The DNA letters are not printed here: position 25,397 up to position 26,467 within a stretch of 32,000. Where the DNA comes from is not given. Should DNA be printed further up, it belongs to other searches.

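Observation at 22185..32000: Six-gene plus-strand operon: XRE regulator, SNF2 helicase, DUF4391-like, GmrSD-like, Type III Mod, Type III Res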

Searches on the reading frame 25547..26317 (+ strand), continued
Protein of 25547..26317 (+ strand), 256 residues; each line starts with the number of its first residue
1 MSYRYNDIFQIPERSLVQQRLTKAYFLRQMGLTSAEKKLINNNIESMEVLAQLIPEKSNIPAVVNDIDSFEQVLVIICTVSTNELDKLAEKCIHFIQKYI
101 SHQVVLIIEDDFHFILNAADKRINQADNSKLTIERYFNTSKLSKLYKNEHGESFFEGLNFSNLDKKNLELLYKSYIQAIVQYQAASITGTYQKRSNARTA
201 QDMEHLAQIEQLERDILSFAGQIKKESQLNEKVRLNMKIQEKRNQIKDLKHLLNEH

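Call 61: search_dna_similar(query=window:25547-26317:+, collection=plasmids, mode=protein, max_evalue=0.001, max_rows=30)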
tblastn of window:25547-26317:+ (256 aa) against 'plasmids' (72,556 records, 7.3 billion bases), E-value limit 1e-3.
Records with a match: 27; places in all: 27; records where one place covers at least 80% of the query: 27.
Best place of each record, by identity: <60% 27.
By first word of the organism name: Enterococcus 10; Vibrio 3; Lactococcus 3; Acinetobacter 2; Latilactobacillus 2; Providencia 1; Shewanella 1; Persicobacter 1; Methanomethylovorans 1; Aeromonas 1; and 2 more.
By predicted mobility (MOB-suite, as given by PLSDB): conjugative 16; non-mobilizable 9; mobilizable 2.
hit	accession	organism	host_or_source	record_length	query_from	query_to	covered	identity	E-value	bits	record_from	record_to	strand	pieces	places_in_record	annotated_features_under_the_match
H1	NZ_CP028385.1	Providencia heimbachae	porcine,cell culture,feces from ...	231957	9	251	95%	29.8%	1e-21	100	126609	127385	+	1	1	DUF4391 domain-containing protein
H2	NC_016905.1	Shewanella baltica OS678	-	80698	9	251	95%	29.2%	6e-20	96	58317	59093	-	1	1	DUF4391 domain-containing protein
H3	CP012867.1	Persicobacter sp. JZB09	cell culture,soil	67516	9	246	93%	26.1%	5e-12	72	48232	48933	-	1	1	record has no annotation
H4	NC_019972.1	Methanomethylovorans hollandica DSM 15978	-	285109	2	247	96%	25.1%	3e-14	79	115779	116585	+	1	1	DUF4391 domain-containing protein | helicase-related protein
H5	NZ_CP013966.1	Aeromonas hydrophila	fish,cell culture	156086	11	250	94%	25.5%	4e-15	82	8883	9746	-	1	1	DUF4391 domain-containing protein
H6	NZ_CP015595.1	Acinetobacter sp. NCu2D-2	Mus musculus,cell culture,tracheal swab ...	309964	12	249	93%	25.4%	8e-4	48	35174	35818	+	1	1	DUF4391 domain-containing protein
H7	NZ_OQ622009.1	Vibrio parahaemolyticus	-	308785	11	250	94%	25.2%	6e-15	81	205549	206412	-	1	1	DUF4391 domain-containing protein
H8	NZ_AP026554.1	Vibrio vulnificus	shrimp,shrimp food,homogenised shrimp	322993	11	250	94%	25.2%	6e-15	81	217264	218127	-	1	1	DUF4391 domain-containing protein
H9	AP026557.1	Vibrio alginolyticus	shrimp,shrimp food,homogenised shrimp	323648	11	250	94%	25.2%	6e-15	81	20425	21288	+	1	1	chemotaxis protein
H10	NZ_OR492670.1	Acinetobacter gerneri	-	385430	11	250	94%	24.8%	6e-5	51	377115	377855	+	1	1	DUF4391 domain-containing protein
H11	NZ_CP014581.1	Paraburkholderia phytofirmans OLGA172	-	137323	9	249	94%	24.5%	1e-13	78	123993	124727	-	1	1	DUF4391 domain-containing protein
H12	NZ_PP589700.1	Lactococcus sp.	Bacterial culture,Dairy environment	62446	12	249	93%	22.3%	9e-6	54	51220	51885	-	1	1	DUF4391 domain-containing protein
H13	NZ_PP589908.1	Lactococcus sp.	Bacterial culture,Dairy environment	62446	12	249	93%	22.3%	9e-6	54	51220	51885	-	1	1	DUF4391 domain-containing protein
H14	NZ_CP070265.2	Lactococcus lactis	Whole organism,Dairy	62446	12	249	93%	22.3%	9e-6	54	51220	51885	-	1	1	DUF4391 domain-containing protein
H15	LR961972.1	Enterococcus faecalis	-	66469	9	246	93%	20.9%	5e-6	54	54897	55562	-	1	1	record has no annotation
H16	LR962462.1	Enterococcus faecalis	-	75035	9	246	93%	20.9%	5e-6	54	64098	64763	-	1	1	none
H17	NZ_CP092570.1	Enterococcus faecium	Homo sapiens,urine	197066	9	246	93%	20.9%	5e-6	54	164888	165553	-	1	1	DUF4391 domain-containing protein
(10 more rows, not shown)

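Call 62: get_annotated_region(hit=H1, flank=9000)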
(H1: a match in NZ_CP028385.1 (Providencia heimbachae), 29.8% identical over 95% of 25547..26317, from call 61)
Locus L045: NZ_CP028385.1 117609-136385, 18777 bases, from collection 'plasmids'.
description: Providencia heimbachae strain 99101 plasmid unnamed, complete sequence
organism: Providencia heimbachae (NCBI taxid 333962)
taxonomy: Bacteria; Pseudomonadota; Gammaproteobacteria; Enterobacterales; Morganellaceae; Providencia; Providencia heimbachae
host: -; source: porcine,cell culture,feces from post-weaning diarrhea of piglets; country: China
typing (MOB-suite, as given by PLSDB): conjugative; relaxase MOBH; mating-pair formation MPF_T
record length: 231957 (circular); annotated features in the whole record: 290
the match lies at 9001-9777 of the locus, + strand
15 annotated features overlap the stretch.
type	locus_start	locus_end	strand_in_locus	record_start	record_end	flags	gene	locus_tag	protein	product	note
CDS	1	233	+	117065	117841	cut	-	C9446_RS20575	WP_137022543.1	hypothetical protein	-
CDS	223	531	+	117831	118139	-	-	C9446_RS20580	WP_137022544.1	hypothetical protein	-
CDS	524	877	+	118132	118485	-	-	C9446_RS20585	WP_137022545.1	hypothetical protein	-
CDS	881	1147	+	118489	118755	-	-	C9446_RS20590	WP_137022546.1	hypothetical protein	-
CDS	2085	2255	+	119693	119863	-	-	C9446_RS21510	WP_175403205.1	hypothetical protein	-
CDS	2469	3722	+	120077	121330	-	-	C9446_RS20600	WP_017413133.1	site-specific integrase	GO:0015074 - DNA integration [Evidence IEA]; GO:0006310 - DNA recombination [Evidence IEA]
CDS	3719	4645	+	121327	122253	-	-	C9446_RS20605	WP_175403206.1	hypothetical protein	-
CDS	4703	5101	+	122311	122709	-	-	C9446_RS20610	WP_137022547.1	hypothetical protein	-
CDS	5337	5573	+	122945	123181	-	-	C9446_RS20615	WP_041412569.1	hypothetical protein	-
CDS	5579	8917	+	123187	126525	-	-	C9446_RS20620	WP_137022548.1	helicase-related protein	-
CDS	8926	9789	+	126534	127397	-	-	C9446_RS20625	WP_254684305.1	DUF4391 domain-containing protein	-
CDS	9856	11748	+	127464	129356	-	-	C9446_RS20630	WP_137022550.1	site-specific DNA-methyltransferase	GO:0006306 - DNA methylation [Evidence IEA]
CDS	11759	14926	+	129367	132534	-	-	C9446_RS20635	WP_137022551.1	DEAD/DEAH box helicase family protein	-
CDS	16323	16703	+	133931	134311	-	-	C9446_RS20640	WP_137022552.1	hypothetical protein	-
CDS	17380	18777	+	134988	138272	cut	-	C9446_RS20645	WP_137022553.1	alanine-zipper protein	-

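Call 63: get_annotated_region(hit=H4, flank=9000)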
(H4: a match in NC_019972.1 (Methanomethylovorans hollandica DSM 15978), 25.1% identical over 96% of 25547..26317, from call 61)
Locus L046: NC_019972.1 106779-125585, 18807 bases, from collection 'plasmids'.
description: Methanomethylovorans hollandica DSM 15978 plasmid pMETHO01, complete sequence
organism: Methanomethylovorans hollandica DSM 15978 (NCBI taxid 867904)
taxonomy: Archaea; Euryarchaeota; Methanomicrobia; Methanosarcinales; Methanosarcinaceae; Methanomethylovorans; Methanomethylovorans hollandica; Methanomethylovorans hollandica DSM 15978
host: -; source: -; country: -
typing (MOB-suite, as given by PLSDB): non-mobilizable; replicon rep_cluster_57
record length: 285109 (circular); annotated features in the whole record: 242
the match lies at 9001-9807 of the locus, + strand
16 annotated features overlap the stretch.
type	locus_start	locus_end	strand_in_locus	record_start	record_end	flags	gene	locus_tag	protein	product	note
CDS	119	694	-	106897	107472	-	-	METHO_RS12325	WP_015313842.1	hypothetical protein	-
CDS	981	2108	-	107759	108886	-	-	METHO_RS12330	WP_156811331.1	ISH3 family transposase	-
CDS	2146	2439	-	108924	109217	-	-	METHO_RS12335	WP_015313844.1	hypothetical protein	-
CDS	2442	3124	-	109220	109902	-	-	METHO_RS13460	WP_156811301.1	IS1 family transposase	-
CDS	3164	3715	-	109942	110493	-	-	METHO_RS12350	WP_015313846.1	hypothetical protein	-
CDS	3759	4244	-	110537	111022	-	-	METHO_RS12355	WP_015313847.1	hypothetical protein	-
CDS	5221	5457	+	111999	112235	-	-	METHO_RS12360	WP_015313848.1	hypothetical protein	-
CDS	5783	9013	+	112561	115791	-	-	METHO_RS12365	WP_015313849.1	helicase-related protein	-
CDS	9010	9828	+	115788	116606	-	-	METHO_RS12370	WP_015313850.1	DUF4391 domain-containing protein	-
CDS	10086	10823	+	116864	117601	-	-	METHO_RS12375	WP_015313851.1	hypothetical protein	-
CDS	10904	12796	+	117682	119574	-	-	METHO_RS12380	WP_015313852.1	site-specific DNA-methyltransferase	GO:0006306 - DNA methylation [Evidence IEA]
CDS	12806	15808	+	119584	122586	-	-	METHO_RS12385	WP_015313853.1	DEAD/DEAH box helicase family protein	-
CDS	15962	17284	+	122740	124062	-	-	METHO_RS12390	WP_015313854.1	restriction endonuclease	GO:0009307 - DNA restriction-modification system [Evidence IEA]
CDS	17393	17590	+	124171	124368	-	-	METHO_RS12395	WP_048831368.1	hypothetical protein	-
CDS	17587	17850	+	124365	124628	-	-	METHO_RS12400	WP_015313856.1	type II toxin-antitoxin system RelE/ParE family toxin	GO:0030541 - plasmid partitioning [Evidence IEA]; GO:0051290 - protein heterotetramerization [Evidence IEA]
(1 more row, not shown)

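Call 64: get_annotated_region(hit=H14, flank=9000)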
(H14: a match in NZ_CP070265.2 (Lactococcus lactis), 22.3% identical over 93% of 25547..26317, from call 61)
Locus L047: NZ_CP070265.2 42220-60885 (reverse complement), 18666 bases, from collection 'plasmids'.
description: Lactococcus lactis subsp. lactis strain UL021 plasmid pUL021B, complete sequence
organism: Lactococcus lactis (NCBI taxid 1360)
taxonomy: Bacteria; Bacillota; Bacilli; Lactobacillales; Streptococcaceae; Lactococcus; Lactococcus lactis
host: -; source: Whole organism,Dairy; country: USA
typing (MOB-suite, as given by PLSDB): conjugative; replicon rep_cluster_633; relaxase MOB_Unknown; mating-pair formation MPF_T
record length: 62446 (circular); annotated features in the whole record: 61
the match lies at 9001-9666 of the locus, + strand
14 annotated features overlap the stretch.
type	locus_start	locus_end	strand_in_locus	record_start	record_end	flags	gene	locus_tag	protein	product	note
CDS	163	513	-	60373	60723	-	-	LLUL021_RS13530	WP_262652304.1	hypothetical protein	-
CDS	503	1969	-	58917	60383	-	-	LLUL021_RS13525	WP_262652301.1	Y-family DNA polymerase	-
CDS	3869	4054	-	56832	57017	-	-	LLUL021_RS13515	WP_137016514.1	hypothetical protein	-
CDS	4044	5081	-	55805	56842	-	-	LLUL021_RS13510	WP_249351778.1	hypothetical protein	-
CDS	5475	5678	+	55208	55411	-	-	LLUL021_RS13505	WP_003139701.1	helix-turn-helix transcriptional regulator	-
CDS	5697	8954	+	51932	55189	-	-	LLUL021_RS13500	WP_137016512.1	helicase-related protein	-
CDS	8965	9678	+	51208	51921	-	-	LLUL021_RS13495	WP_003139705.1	DUF4391 domain-containing protein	-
CDS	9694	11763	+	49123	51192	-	-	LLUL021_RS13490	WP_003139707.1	site-specific DNA-methyltransferase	-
CDS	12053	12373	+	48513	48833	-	-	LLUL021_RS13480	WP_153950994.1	hypothetical protein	-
CDS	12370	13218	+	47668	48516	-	-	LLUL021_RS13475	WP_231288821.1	DNA methyltransferase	-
CDS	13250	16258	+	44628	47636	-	-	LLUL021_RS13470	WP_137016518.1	DEAD/DEAH box helicase family protein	-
CDS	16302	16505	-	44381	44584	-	-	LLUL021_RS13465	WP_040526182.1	helix-turn-helix domain-containing protein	-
CDS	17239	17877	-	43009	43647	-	-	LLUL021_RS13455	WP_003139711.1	hypothetical protein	-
CDS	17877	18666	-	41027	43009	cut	-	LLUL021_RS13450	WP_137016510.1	ATP-binding domain-containing protein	-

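Call 65: get_annotated_region(hit=H17, flank=9000)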
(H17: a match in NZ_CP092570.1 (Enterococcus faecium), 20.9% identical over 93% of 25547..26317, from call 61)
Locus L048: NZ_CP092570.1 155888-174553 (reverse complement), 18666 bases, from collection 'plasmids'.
description: Enterococcus faecium strain VRE-WC072 plasmid unnamed1, complete sequence
organism: Enterococcus faecium (NCBI taxid 1352)
taxonomy: Bacteria; Bacillota; Bacilli; Lactobacillales; Enterococcaceae; Enterococcus; Enterococcus faecium
host: -; source: Homo sapiens,urine; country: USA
typing (MOB-suite, as given by PLSDB): conjugative; replicon rep_cluster_893; relaxase MOBP; mating-pair formation MPF_T
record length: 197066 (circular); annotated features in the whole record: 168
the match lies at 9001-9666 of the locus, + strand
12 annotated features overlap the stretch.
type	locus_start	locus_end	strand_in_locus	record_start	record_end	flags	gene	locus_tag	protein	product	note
CDS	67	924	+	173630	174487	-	-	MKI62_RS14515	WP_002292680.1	ParA family protein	-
CDS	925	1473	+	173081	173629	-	-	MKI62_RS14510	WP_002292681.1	hypothetical protein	-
CDS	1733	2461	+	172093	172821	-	-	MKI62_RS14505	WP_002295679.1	S8 family serine peptidase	GO:0006508 - proteolysis [Evidence IEA]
CDS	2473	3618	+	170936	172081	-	-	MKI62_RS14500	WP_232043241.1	S8 family serine peptidase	GO:0006508 - proteolysis [Evidence IEA]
CDS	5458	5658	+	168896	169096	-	-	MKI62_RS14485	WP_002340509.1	helix-turn-helix transcriptional regulator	-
CDS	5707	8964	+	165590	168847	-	-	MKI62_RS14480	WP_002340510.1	helicase-related protein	-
CDS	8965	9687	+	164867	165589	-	-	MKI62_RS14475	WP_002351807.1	DUF4391 domain-containing protein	-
CDS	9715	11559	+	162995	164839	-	-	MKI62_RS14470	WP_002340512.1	site-specific DNA-methyltransferase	GO:0006306 - DNA methylation [Evidence IEA]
CDS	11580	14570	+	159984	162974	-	-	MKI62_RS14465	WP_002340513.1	DEAD/DEAH box helicase family protein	-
CDS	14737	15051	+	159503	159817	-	-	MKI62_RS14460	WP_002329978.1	hypothetical protein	-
CDS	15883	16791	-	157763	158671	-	-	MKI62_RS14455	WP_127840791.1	IS982-like element ISEfm1 family transposase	GO:0006313 - DNA transposition [Evidence IEA]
CDS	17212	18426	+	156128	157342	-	-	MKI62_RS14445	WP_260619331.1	IS256 family transposase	-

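Call 91: get_annotated_region(hit=H6, flank=9000)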
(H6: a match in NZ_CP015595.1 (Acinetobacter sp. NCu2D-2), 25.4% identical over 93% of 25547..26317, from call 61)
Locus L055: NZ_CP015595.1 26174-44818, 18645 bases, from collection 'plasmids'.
description: Acinetobacter sp. NCu2D-2 plasmid unnamed, complete sequence
organism: Acinetobacter sp. NCu2D-2 (NCBI taxid 1608473)
taxonomy: Bacteria; Pseudomonadota; Gammaproteobacteria; Moraxellales; Moraxellaceae; Acinetobacter; Acinetobacter sp. NCu2D-2
host: -; source: Mus musculus,cell culture,tracheal swab from cat-captured mouse; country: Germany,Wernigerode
typing (MOB-suite, as given by PLSDB): mobilizable; replicon rep_cluster_627; relaxase MOBP
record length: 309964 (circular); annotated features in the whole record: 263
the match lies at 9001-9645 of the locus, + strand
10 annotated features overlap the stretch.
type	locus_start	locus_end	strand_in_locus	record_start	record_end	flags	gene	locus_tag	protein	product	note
CDS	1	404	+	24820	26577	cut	-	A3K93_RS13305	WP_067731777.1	hypothetical protein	-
CDS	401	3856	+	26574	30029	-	-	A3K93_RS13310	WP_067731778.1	site-specific integrase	GO:0015074 - DNA integration [Evidence IEA]; GO:0006310 - DNA recombination [Evidence IEA]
CDS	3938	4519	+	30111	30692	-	-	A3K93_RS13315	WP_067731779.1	class I SAM-dependent methyltransferase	-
CDS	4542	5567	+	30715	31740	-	-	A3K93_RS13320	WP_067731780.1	HNH endonuclease domain-containing protein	-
CDS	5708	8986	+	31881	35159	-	-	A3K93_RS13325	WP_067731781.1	helicase-related protein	-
CDS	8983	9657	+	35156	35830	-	-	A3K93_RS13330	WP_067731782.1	DUF4391 domain-containing protein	-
CDS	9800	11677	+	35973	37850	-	-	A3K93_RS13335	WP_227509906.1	site-specific DNA-methyltransferase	GO:0006306 - DNA methylation [Evidence IEA]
CDS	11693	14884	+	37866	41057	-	-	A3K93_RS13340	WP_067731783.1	DEAD/DEAH box helicase family protein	-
CDS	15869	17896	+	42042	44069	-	-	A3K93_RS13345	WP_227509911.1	AAA family ATPase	-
CDS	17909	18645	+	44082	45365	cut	-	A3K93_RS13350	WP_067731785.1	McrC family protein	-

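Call 92: search_protein_families(library=pfam, proteins=[L012:14623-17679:+, L004:12606-15623:+, L045:11759-14926:+, L048:11580-14570:+, L046:10086-10823:+], max_evalue=0.001)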
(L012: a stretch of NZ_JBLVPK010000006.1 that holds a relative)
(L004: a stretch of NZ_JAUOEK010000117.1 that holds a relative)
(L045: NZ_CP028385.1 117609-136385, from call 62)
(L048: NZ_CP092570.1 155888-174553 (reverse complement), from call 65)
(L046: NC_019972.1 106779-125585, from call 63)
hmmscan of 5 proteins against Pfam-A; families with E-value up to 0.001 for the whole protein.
L012:14623-17679:+ (1018 aa): 3 families
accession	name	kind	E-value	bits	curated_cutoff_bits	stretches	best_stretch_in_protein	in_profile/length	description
PF19778.5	RE_endonuc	-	6.7e-35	119.6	23.4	1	903-1001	1-99/108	Endonuclease domain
PF04851.21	ResIII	-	1.9e-11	44.6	22.5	1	11-260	7-162/164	Type III restriction enzyme, res subunit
PF00270.35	DEAD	-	3.3e-05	24.1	26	1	91-192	15-109/167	DEAD/DEAH box helicase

L004:12606-15623:+ (1005 aa): 3 families
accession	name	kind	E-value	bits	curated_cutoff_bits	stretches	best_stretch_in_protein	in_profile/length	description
PF19778.5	RE_endonuc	-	7e-36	122.8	23.4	1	890-986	1-98/108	Endonuclease domain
PF04851.21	ResIII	-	5e-12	46.5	22.5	1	10-261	6-163/164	Type III restriction enzyme, res subunit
PF00270.35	DEAD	-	2.1e-05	24.7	26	1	92-196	16-110/167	DEAD/DEAH box helicase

L045:11759-14926:+ (1055 aa): 4 families
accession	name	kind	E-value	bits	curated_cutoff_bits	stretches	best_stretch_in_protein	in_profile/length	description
PF19778.5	RE_endonuc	-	1.6e-35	121.6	23.4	1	928-1026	1-98/108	Endonuclease domain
PF04851.21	ResIII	-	2.8e-12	47.3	22.5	1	93-261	25-162/164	Type III restriction enzyme, res subunit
PF00270.35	DEAD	-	2.3e-08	34.4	26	1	81-266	4-165/167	DEAD/DEAH box helicase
PF02562.22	PhoH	-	0.00024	21.1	27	1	99-184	27-110/205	PhoH-like protein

L048:11580-14570:+ (996 aa): 3 families
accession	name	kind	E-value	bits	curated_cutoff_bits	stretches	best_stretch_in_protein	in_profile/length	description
PF19778.5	RE_endonuc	-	6.7e-37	126.1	23.4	1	884-990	1-107/108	Endonuclease domain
PF04851.21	ResIII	-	4.2e-15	56.5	22.5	1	71-248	20-161/164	Type III restriction enzyme, res subunit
PF00270.35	DEAD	-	8.5e-08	32.5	26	1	93-229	19-134/167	DEAD/DEAH box helicase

L046:10086-10823:+ (245 aa): 0 families
